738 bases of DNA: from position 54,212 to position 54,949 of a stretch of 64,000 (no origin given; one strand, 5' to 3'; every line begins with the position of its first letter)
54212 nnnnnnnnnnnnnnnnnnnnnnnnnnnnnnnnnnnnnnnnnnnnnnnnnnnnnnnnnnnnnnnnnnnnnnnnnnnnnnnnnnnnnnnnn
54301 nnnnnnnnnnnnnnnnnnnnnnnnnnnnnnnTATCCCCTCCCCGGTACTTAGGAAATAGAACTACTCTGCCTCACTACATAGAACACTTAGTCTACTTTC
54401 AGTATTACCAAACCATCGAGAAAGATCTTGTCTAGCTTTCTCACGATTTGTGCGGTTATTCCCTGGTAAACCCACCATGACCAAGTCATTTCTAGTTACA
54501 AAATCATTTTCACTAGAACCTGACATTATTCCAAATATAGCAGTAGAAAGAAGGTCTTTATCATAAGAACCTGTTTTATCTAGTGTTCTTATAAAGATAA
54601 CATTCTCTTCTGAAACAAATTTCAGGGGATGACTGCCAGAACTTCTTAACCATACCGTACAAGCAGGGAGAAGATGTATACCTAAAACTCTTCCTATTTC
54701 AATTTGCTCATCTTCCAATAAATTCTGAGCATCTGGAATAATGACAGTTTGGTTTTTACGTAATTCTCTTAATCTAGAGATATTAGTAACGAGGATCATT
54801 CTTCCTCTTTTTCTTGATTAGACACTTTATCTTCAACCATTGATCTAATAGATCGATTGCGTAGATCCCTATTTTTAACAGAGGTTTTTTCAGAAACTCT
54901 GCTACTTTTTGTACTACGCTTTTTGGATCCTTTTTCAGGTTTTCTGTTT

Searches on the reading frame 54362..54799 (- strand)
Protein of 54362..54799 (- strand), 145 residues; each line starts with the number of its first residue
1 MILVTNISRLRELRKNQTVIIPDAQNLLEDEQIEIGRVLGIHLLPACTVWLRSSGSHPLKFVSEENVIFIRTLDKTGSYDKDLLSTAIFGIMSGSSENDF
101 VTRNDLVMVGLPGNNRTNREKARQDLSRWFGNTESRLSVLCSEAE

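Call 3: search_protein_families(library=pfam, proteins=[window:54362-54799:-], max_evalue=1)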
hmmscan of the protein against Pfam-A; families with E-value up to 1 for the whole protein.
window:54362-54799:- (145 aa): 0 families

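Call 4: search_protein_families(library=phrogs, proteins=[window:54362-54799:-], max_evalue=1)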
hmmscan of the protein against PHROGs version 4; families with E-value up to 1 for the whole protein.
window:54362-54799:- (145 aa): 0 families

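Call 66: search_solved_structures(query=A5, max_evalue=5)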
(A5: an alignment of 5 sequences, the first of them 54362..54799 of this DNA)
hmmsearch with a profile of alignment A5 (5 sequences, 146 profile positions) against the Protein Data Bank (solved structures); distinct sequences matched with E-value up to 5: 5.
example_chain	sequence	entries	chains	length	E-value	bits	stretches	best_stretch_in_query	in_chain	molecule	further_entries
2fqz_A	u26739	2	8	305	0.34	13.9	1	14-81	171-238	R.Ecl18kI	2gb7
2dat_A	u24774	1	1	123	0.38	13.7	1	54-146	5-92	Possible global transcription activator SNF2L2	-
7tgh_S1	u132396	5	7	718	0.6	13.1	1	35-93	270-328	NADH-ubiquinone oxidoreductase 75 kDa subunit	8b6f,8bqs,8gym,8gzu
8swn_A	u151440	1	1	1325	1.1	12.3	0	79-129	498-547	ATP binding cassette subfamily C member 4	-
8sx7_A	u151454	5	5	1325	1.1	12.3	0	79-129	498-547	Multidrug resistance-associated protein 4 | Multidrug resistance-associated protein 4 isoform X1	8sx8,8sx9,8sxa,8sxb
